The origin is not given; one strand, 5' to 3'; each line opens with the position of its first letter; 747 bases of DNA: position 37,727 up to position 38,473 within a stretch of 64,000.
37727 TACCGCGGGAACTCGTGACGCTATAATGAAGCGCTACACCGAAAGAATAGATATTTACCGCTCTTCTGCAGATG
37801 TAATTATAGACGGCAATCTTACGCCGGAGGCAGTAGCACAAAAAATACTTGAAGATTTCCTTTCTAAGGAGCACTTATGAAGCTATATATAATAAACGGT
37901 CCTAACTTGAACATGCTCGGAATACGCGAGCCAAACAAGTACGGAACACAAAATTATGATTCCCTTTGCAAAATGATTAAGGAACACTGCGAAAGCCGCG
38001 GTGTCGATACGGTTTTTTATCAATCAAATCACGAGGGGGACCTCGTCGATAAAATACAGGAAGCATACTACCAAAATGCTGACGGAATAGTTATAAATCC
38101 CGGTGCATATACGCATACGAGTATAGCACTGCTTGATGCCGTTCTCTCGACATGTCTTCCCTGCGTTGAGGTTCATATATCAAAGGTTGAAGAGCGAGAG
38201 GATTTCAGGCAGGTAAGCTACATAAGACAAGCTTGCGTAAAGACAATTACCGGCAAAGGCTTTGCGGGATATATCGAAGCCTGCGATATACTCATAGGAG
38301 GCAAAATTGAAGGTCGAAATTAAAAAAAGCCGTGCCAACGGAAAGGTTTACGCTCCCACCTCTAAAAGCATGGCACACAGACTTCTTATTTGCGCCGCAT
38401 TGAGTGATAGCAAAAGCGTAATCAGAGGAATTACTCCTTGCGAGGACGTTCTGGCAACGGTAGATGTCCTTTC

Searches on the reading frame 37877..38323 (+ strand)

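Call 4: search_protein_families(library=pfam, proteins=[window:37877-38323:+])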
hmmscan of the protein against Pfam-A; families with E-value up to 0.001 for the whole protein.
window:37877-38323:+ (148 aa): 1 family
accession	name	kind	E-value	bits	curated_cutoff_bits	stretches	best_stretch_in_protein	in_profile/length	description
PF01220.24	DHquinase_II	-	5.6e-54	182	23.3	1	2-139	1-137/138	Dehydroquinase class II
